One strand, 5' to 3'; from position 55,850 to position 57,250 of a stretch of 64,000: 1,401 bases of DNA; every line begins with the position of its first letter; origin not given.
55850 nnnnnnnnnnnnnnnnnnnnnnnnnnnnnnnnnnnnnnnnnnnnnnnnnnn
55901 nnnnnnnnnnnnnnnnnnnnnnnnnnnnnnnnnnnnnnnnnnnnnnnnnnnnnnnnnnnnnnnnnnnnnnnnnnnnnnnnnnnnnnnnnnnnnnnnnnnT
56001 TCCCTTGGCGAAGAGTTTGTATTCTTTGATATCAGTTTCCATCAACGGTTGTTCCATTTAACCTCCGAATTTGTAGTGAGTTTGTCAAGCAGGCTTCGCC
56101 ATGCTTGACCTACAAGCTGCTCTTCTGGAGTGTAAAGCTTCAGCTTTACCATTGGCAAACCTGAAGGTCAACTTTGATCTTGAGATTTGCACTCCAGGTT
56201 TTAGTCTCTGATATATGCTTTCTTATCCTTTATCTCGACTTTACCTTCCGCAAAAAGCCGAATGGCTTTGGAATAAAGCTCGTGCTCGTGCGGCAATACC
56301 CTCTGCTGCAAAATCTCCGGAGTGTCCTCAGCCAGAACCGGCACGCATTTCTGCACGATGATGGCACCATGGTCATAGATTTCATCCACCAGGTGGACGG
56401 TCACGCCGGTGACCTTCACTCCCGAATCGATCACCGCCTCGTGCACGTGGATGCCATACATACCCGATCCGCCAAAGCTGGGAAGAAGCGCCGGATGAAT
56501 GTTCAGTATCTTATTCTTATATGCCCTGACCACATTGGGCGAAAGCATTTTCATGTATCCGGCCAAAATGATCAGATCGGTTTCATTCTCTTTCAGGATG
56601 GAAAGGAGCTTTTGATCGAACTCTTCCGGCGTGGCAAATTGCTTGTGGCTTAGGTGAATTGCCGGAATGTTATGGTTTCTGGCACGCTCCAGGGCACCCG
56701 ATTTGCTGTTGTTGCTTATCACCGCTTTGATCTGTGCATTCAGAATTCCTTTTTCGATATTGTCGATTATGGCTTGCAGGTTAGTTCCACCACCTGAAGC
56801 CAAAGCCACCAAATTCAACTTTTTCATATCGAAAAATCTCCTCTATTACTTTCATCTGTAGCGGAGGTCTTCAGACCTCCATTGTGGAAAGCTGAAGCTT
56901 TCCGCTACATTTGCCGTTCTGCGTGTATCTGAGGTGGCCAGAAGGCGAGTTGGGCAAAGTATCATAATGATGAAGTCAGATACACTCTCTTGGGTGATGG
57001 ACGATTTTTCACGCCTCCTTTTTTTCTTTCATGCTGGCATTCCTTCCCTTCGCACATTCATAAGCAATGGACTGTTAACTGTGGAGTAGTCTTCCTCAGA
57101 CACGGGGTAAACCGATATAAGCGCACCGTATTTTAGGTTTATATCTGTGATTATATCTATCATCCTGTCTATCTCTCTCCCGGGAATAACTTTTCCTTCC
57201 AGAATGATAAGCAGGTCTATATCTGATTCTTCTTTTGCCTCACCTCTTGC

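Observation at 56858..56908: Two copies of a ~52-nt three-stem element (outer stem enclosing two hairpins) with covariation in the second hairpin (56858..56908 and 63091..63144)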

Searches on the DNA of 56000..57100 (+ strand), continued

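Call 68: search_with_rna_model(model_id=R1, sources=[L048, L049, L050, L051, L052, L053, L054, L055, L056, L057, L058, L059, L060, L061, L062, L063, L064, L065, L066, L067, L068, L069, L070, L071, L072, L073, L074, L075, L076, L077, L078, L079, L080, L081, L082, L083, L084, L085, L086, L087, L088, L089, L090, L091, L092, L093, L094, L095, L096, L097, L098, L099, L100, L101, L102, L103, L104, L105, L106, L107, L108, L109, L110, L111, L112, L113, L114, L115, L116, L117, L118, L119, L120, L121, L122, L123, L124, L125, L126, L127, L128, L129, L130, L131, L132, L133, L134, L135, L136, L137, L138, L139, L140, L141, L142, L143, L144, L145, L146, L147], max_evalue=0.001, make_alignment=true)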
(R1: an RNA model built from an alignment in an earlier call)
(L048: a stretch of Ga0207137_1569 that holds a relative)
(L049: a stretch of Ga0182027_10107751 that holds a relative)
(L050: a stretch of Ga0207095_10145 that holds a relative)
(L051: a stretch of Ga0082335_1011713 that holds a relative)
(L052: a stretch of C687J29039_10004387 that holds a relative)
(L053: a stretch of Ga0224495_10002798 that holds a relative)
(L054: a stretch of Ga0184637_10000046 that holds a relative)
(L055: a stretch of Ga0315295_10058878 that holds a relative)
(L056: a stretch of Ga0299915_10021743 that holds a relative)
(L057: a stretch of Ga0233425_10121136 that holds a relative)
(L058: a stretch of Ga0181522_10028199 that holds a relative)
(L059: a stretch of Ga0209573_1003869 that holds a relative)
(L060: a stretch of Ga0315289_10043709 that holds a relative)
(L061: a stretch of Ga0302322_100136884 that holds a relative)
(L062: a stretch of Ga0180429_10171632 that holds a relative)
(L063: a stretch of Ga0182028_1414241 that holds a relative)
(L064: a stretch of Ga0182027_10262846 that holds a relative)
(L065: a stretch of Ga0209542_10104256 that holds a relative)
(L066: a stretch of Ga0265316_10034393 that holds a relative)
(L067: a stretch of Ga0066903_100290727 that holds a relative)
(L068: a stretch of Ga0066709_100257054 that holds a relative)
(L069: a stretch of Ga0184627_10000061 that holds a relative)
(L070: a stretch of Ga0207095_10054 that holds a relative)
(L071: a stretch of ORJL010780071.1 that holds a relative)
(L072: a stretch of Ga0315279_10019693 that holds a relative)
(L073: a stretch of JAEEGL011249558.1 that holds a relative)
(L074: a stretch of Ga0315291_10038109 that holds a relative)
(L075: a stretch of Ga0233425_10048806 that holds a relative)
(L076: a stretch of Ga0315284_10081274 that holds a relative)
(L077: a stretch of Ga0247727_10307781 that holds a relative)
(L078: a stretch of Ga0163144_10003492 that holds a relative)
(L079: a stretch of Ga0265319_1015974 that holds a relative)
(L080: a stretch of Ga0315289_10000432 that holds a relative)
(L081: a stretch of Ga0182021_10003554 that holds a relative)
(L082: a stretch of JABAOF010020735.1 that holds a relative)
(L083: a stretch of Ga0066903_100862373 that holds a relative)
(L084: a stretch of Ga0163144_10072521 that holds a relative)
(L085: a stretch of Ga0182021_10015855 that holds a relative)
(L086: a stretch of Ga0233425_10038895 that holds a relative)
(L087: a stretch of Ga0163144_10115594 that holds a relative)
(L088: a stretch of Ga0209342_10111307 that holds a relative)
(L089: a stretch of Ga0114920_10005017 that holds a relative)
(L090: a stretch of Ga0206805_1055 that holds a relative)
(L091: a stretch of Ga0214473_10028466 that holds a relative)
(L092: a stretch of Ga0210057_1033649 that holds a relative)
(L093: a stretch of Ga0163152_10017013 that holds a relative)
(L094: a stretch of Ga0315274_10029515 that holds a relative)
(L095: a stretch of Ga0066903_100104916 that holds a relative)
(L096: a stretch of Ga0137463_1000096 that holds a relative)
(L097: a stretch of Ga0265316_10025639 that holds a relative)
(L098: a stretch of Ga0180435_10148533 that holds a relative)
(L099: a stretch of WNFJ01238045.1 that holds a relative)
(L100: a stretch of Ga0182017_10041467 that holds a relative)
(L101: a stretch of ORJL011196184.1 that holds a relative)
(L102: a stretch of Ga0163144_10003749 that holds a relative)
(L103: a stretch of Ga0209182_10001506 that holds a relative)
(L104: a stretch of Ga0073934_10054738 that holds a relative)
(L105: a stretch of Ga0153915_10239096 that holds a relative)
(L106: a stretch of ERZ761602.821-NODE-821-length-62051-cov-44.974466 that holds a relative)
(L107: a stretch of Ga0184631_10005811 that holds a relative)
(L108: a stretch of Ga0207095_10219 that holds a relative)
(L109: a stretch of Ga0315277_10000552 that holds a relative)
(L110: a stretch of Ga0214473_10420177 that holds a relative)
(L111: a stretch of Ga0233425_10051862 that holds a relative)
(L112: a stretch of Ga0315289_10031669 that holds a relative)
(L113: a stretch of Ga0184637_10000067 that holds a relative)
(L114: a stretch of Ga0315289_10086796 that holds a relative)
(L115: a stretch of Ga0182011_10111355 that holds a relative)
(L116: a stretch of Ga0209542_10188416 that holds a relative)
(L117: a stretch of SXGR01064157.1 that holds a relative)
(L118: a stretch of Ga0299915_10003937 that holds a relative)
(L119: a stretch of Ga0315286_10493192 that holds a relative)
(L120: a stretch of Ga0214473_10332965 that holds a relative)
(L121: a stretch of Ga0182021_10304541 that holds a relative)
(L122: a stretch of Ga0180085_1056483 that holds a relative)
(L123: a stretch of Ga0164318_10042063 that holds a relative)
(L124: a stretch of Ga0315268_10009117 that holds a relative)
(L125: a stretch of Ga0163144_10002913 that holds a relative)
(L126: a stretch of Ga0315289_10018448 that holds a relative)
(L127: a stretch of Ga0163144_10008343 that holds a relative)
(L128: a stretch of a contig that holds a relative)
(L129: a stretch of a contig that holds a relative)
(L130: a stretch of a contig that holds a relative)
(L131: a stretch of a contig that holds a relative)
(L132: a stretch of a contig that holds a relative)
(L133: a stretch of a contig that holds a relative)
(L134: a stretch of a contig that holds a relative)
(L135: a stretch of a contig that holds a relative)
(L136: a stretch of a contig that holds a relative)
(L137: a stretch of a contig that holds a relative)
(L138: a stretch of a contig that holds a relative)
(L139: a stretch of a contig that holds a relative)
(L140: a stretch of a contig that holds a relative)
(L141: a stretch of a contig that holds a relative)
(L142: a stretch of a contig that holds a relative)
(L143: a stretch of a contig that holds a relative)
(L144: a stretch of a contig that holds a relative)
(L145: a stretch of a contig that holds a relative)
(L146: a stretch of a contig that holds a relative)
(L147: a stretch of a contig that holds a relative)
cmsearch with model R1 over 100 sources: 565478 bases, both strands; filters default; matches with E-value up to 0.001: 251.
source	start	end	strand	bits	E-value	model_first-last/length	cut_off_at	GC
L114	166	231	-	78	4.9e-21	1-63/63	no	0.44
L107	3508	3575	-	76.7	1.2e-20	1-63/63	no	0.43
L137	10540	10602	-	76.2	1.7e-20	1-63/63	no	0.59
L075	226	293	+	75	4.2e-20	1-63/63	no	0.51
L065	1552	1616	-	75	4.2e-20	1-63/63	no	0.45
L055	3210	3276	+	74.7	5.1e-20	1-63/63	no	0.57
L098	1598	1664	+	73.4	1.4e-19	1-63/63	no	0.52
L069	2846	2908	-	72.7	2.2e-19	1-63/63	no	0.49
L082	2642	2704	-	71.9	4e-19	1-63/63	no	0.44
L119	40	108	-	71.8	4.3e-19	1-63/63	no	0.62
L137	10540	10602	+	71.8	4.3e-19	1-63/63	no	0.59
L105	748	814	-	71.5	5.1e-19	1-63/63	no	0.55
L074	4630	4695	+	71.4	5.8e-19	1-63/63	no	0.62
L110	664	733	-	71.1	6.9e-19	1-63/63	no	0.6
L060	3302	3370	-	71.1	7e-19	1-63/63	no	0.46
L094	1667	1732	-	70.9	7.9e-19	1-63/63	no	0.45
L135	4134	4200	+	70.7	9e-19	1-63/63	no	0.37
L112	4064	4132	+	70.7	9.5e-19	1-63/63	no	0.55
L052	5347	5410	-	70.6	9.9e-19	1-63/63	no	0.44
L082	1857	1919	-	70.4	1.2e-18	1-63/63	no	0.48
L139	332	398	+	70.3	1.3e-18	1-63/63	no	0.54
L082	2642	2704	+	70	1.6e-18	1-63/63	no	0.44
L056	3895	3962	+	69.3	2.6e-18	1-63/63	no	0.57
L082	1857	1919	+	69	3.1e-18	1-63/63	no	0.48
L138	1430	1496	-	68.8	3.7e-18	1-63/63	no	0.49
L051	51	118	-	68.4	5e-18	1-63/63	no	0.47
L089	5704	5769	-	68.2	5.7e-18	1-63/63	no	0.38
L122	506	570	-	68.1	6.1e-18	1-63/63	no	0.37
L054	3698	3760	-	68.1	6.2e-18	1-63/63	no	0.48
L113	707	770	+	68.1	6.3e-18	1-63/63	no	0.5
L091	4938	5007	+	67.7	7.8e-18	1-63/63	no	0.56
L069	2846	2908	+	67.6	8.4e-18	1-63/63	no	0.49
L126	3472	3534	-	67.6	8.9e-18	1-63/63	no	0.46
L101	10760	10827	+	67.4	9.8e-18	1-63/63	no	0.47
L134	633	699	-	67.3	1.1e-17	1-63/63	no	0.49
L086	382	449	-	67.3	1.1e-17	1-63/63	no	0.53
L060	4345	4414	-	66.9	1.4e-17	1-63/63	no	0.44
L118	8275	8343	-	66.7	1.6e-17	1-63/63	no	0.55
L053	8227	8293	+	66.4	2.1e-17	1-63/63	no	0.4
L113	707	770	-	66.1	2.6e-17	1-63/63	no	0.5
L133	9284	9347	-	65.9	2.9e-17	1-63/63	no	0.48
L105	748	814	+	65.9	2.9e-17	1-63/63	no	0.55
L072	696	765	+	65.9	3e-17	1-63/63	no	0.6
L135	4134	4200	-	65.7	3.5e-17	1-63/63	no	0.37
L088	183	251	-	65.5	3.8e-17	1-63/63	no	0.58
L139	332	398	-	65.5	4e-17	1-63/63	no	0.54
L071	1687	1754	+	65.3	4.6e-17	1-63/63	no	0.49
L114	166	231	+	65.3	4.7e-17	1-63/63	no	0.44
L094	1667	1732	+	65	5.5e-17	1-63/63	no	0.45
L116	1860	1925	+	64.7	6.9e-17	1-63/63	no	0.52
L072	696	765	-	64.7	7e-17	1-63/63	no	0.6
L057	1224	1290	-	64.6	7.6e-17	1-63/63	no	0.55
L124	9802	9871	+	64.4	8.9e-17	1-63/63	no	0.5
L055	3210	3276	-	64.3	9e-17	1-63/63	no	0.57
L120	1064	1132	-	64.1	1.1e-16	1-63/63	no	0.57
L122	506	570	+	64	1.2e-16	1-63/63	no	0.37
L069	1945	2010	-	63.8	1.4e-16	1-63/63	no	0.5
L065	1552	1616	+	63.7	1.5e-16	1-63/63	no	0.45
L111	727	793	-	63.7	1.5e-16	1-63/63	no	0.49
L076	2204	2273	+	63.6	1.5e-16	1-63/63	no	0.6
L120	1064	1132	+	63.6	1.5e-16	1-63/63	no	0.57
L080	4805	4872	-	63.5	1.6e-16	1-63/63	no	0.62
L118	8275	8343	+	63.5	1.7e-16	1-63/63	no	0.55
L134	633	699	+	63.3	2e-16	1-63/63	no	0.49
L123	3441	3508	-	63.2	2.1e-16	1-63/63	no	0.4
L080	4805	4872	+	63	2.4e-16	1-63/63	no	0.62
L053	8227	8293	-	62.9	2.5e-16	1-63/63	no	0.4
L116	1860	1925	-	62.7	2.9e-16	1-63/63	no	0.52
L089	5704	5769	+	62.5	3.5e-16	1-63/63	no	0.38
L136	617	686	+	62.4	3.5e-16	1-63/63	no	0.56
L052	5347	5410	+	62.4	3.6e-16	1-63/63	no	0.44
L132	6549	6612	+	62.1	4.7e-16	1-63/63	no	0.44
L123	3441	3508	+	61.9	5.4e-16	1-63/63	no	0.4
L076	2204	2273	-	61.7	6.2e-16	1-63/63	no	0.6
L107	3508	3575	+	61.2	8.8e-16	1-63/63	no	0.43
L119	40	108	+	60.9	1.1e-15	1-63/63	no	0.62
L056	3895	3962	-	60.7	1.2e-15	1-63/63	no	0.57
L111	727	793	+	60.7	1.3e-15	1-63/63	no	0.49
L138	1430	1496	+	60.6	1.3e-15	1-63/63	no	0.49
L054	3698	3760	+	60.6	1.3e-15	1-63/63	no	0.48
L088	183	251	+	60.6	1.4e-15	1-63/63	no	0.58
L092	651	719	+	60.6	1.4e-15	1-63/63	no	0.45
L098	1598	1664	-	60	2.1e-15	1-63/63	no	0.52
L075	226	293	-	60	2.1e-15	1-63/63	no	0.51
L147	372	440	-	60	2.1e-15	1-63/63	no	0.39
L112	4064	4132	-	59.6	2.7e-15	1-63/63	no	0.55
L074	4630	4695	-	59.3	3.5e-15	1-63/63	no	0.62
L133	9284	9347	+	59.3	3.5e-15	1-63/63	no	0.48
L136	617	686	-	58.4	6.7e-15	1-63/63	no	0.56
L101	10760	10827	-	58.3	7.2e-15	1-63/63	no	0.47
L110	664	733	+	57.9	9.2e-15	1-63/63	no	0.6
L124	9802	9871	-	57.6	1.2e-14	1-63/63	no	0.5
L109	2775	2842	+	57.4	1.3e-14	1-63/63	no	0.65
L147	372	440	+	57.3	1.4e-14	1-63/63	no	0.39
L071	1687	1754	-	57.2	1.6e-14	1-63/63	no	0.49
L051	51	118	+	57.1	1.7e-14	1-63/63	no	0.47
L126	3472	3534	+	56.7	2.2e-14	1-63/63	no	0.46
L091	4938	5007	-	56.4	2.8e-14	1-63/63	no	0.56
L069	1945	2010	+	55.9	4.1e-14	1-63/63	no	0.5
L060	4345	4414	+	55.7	4.7e-14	1-63/63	no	0.44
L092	651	719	-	55.3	6.1e-14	1-63/63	no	0.45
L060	3302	3370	+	55.2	6.4e-14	1-63/63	no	0.46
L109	2775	2842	-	54.7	9.5e-14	1-63/63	no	0.65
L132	6549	6612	-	54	1.5e-13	1-63/63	no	0.44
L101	9428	9493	+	53.4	2.3e-13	1-63/63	no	0.45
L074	4561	4624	+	53.3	2.7e-13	1-63/63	no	0.64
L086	382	449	+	52.9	3.4e-13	1-63/63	no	0.53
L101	8721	8786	-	51.6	8.8e-13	1-63/63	no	0.48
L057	1224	1290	+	51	1.4e-12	1-63/63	no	0.55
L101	9428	9493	-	49.4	4.2e-12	1-63/63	no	0.45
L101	8721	8786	+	47.4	1.8e-11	1-63/63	no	0.48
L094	5000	5062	+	47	2.5e-11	1-63/63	no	0.41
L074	4561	4627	-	46.5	3.5e-11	1-63/63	no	0.64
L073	6174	6234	+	46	4.9e-11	1-63/63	no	0.52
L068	447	512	+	45.1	9.4e-11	1-63/63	no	0.61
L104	2341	2403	+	44.4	1.5e-10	1-63/63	no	0.52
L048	1185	1246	-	44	2.1e-10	1-63/63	no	0.55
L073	6174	6234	-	43.7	2.6e-10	1-63/63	no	0.52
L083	65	134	+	43.6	2.7e-10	1-63/63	no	0.56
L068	447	512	-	43.6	2.8e-10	1-63/63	no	0.61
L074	3974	4042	+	43.5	3.1e-10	1-63/63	no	0.64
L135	2599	2686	+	43.1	3.9e-10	1-63/63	no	0.43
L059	337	402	+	42.9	4.6e-10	1-63/63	no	0.61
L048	1185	1246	+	42.9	4.7e-10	1-63/63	no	0.55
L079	1986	2048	+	42.4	6.6e-10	1-63/63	no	0.67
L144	301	370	-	41.9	9.5e-10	1-63/63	no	0.59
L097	2249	2311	-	41.8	9.9e-10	1-63/63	no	0.63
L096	11794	11855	-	41.8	1e-09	1-63/63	no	0.53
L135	1982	2064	+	41.7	1.1e-09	1-63/63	no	0.49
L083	65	134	-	41.6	1.2e-09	1-63/63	no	0.56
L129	2069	2131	+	41.4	1.4e-09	1-63/63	no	0.7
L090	5346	5415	-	40.9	2e-09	1-63/63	no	0.53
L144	301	370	+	40.7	2.3e-09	1-63/63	no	0.59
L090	5346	5415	+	40.5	2.6e-09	1-63/63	no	0.53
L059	337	402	-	40.4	2.8e-09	1-63/63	no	0.61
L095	517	586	-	40.3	2.9e-09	1-63/63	no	0.64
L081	8750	8811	-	40.3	3e-09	1-63/63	no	0.65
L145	4846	4912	+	39.4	5.6e-09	1-63/63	no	0.67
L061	297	358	+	39.4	5.7e-09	1-63/63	no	0.65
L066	669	730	+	39.4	6e-09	1-63/63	no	0.65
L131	875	941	-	39.2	6.8e-09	1-63/63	no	0.51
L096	11794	11855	+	39.2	6.9e-09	1-63/63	no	0.53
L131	875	941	+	39.1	7.2e-09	1-63/63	no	0.51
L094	6448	6512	+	39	7.5e-09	1-63/63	no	0.35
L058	1014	1076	-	38.9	8.5e-09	1-63/63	no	0.65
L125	9756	9817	-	38.7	9.8e-09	1-63/63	no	0.56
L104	2341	2403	-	38.5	1.1e-08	1-63/63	no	0.52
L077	1161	1226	+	38.3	1.3e-08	1-63/63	no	0.58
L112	2033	2098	-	37.8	1.9e-08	1-63/63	no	0.41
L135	2733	2816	+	37.7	1.9e-08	1-63/63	no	0.42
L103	2736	2804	+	37.7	2e-08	1-63/63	no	0.54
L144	1230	1301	+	37.4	2.4e-08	1-63/63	no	0.6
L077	1161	1226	-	37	3.2e-08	1-63/63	no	0.58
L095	517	586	+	37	3.3e-08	1-63/63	no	0.64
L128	1199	1266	+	37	3.3e-08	1-63/63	no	0.56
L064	1220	1281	+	36.8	3.8e-08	1-63/63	no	0.69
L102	11658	11718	-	36.7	4e-08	1-63/63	no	0.69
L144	1230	1301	-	36.6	4.3e-08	1-63/63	no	0.6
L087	63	123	+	36.6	4.3e-08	1-63/63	no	0.67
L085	6376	6437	+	36.6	4.4e-08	1-63/63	no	0.69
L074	3974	4042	-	36.5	4.6e-08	1-63/63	no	0.64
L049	1092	1153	-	36.4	4.9e-08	1-63/63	no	0.68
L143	10327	10388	-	36.2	5.7e-08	1-63/63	no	0.61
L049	1092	1153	+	36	6.5e-08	1-63/63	no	0.68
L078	2031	2091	-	36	6.5e-08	1-63/63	no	0.67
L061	297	358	-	35.9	7e-08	1-63/63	no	0.65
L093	6275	6335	-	35.9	7.1e-08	1-63/63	no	0.67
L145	4846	4912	-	35.5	9.7e-08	1-63/63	no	0.67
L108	5833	5900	-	35.1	1.3e-07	1-63/63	no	0.56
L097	2249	2311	+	35.1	1.3e-07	1-63/63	no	0.63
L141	1342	1411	-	35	1.4e-07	1-63/63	no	0.46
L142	944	1013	+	35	1.4e-07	1-63/63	no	0.46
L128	1199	1266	-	34.9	1.4e-07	1-63/63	no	0.56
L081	8750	8811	+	34.9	1.5e-07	1-63/63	no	0.65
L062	613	678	-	34.7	1.7e-07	1-63/63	no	0.53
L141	1342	1411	+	34.6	1.8e-07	1-63/63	no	0.46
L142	944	1013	-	34.6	1.8e-07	1-63/63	no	0.46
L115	132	193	-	34.5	2e-07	1-63/63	no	0.69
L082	2508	2576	-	34.3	2.3e-07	1-63/63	no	0.42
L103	2736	2804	-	34.3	2.3e-07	1-63/63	no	0.54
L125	9756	9817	+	34.3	2.3e-07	1-63/63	no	0.56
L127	7423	7483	+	34.2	2.4e-07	1-63/63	no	0.7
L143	4090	4151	-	34.1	2.7e-07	1-63/63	no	0.68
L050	141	208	-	34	2.8e-07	1-63/63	no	0.6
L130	5830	5891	-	34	2.8e-07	1-63/63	no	0.68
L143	10327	10388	+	33.7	3.5e-07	1-63/63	no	0.61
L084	5692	5752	+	33.6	3.6e-07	1-63/63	no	0.72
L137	1914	1978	+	33.5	3.9e-07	1-63/63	no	0.66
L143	5581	5642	+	33.4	4.2e-07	1-63/63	no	0.65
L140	1384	1449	+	33.4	4.4e-07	1-61/63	3'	0.55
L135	2599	2724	-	33.1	5.4e-07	1-63/63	no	0.44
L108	5833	5900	+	33.1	5.4e-07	1-63/63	no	0.56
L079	1986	2048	-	33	5.9e-07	1-63/63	no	0.67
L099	372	439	-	32.8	6.7e-07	1-63/63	no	0.53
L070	6599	6666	+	32.5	8.5e-07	1-63/63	no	0.56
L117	129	198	-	32.4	8.8e-07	1-63/63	no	0.56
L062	613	678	+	32.4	8.9e-07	1-63/63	no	0.53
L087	1488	1554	+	32.4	8.9e-07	1-63/63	no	0.67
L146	698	765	-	32.4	9.3e-07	1-63/63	no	0.66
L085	6376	6437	-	32.2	1e-06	1-63/63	no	0.69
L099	372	439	+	32.1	1.1e-06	1-63/63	no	0.53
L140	1384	1445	-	31.9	1.3e-06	7-63/63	no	0.52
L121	672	733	-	31.7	1.4e-06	1-63/63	no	0.65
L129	2069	2131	-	31.6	1.6e-06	1-63/63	no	0.7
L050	141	208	+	31.4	1.9e-06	1-63/63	no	0.6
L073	1984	2044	-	30.9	2.6e-06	1-63/63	no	0.52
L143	5581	5642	-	30.9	2.7e-06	1-63/63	no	0.65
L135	1982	2064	-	30.8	2.9e-06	1-63/63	no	0.49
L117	129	198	+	30.5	3.5e-06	1-63/63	no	0.56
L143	6429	6488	-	30.5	3.5e-06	1-63/63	no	0.75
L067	1936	2004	-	30.5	3.5e-06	1-63/63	no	0.52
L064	1220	1281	-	30.4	3.8e-06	1-63/63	no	0.69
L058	1014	1076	+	30.1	4.9e-06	1-63/63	no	0.65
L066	669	730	-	29.9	5.3e-06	1-63/63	no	0.65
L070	6599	6666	-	29.8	5.9e-06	1-63/63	no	0.56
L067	1936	2004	+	29.5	7e-06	1-63/63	no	0.52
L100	2524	2584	-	29.5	7e-06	1-63/63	no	0.75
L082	1748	1796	-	29.4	7.5e-06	1-63/63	no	0.45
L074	3007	3069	-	29.4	7.6e-06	1-63/63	no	0.65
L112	2033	2098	+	29.1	9.4e-06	1-63/63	no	0.41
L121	672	733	+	28.6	1.3e-05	1-63/63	no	0.65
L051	1687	1753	-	28.5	1.5e-05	1-63/63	no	0.54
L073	1984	2044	+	28.4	1.7e-05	1-63/63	no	0.52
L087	2826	2887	-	28.3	1.8e-05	1-63/63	no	0.66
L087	63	123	-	27.7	2.6e-05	1-63/63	no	0.67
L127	7423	7483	-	27.6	2.9e-05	1-63/63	no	0.7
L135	2733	2816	-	27.5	3e-05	1-63/63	no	0.42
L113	6842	6890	+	27.4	3.3e-05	1-63/63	no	0.45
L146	698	765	+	26.5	6.5e-05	1-63/63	no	0.66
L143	6429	6488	+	25.8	0.00011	1-63/63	no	0.75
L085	4236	4297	+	25.7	0.00011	1-63/63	no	0.61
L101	4148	4221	+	25.7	0.00011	1-63/63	no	0.43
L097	829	900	-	25.6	0.00012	1-63/63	no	0.62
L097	829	900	+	25.5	0.00013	1-63/63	no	0.62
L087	2826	2887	+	25.3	0.00015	1-63/63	no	0.66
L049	2437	2496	-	24.9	0.00019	1-63/63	no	0.73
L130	5830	5891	+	24.8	0.00022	1-63/63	no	0.68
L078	2031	2091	+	24.6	0.00025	1-63/63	no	0.67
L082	2508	2573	+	24.6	0.00025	1-63/63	no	0.42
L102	11658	11718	+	24.4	0.00029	1-63/63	no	0.69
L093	6275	6335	+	24.2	0.00033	1-63/63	no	0.67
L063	571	633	-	24.2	0.00034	1-63/63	no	0.75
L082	2399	2464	-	24.1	0.00034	1-63/63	no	0.47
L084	5692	5752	-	23.9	0.00041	1-63/63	no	0.72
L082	1748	1813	+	23.8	0.00045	1-63/63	no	0.47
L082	1639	1704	-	23.6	0.0005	1-63/63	no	0.47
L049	2437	2496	+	23.4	0.00059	1-63/63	no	0.73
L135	2693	2713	+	23.2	0.00069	32-52/63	no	0.52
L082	1639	1704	+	22.9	0.00084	1-63/63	no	0.47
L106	501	569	-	22.8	0.00087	1-63/63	no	0.67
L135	2074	2123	+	22.8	0.00089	1-63/63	no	0.38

Alignment A4: 150 matches aligned to the model, 109 columns, each read 5' to 3' on its own strand. Consensus structure (alignment columns), stored with it:
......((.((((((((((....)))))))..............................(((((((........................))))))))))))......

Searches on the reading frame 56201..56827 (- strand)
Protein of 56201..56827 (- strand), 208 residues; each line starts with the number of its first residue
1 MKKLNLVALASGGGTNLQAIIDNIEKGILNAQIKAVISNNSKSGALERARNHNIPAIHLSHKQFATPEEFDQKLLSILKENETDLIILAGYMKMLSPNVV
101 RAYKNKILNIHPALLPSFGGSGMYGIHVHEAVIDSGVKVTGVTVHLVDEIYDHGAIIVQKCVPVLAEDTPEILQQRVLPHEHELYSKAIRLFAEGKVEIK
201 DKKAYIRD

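Call 70: search_protein_families(library=pfam, proteins=[window:56201-56827:-], max_evalue=0.01)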
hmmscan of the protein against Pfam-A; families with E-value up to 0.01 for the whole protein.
window:56201-56827:- (208 aa): 1 family
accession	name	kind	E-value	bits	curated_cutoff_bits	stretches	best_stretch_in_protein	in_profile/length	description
PF00551.24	Formyl_trans_N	-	5.1e-54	183.2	26.1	1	5-189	2-181/181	Formyl transferase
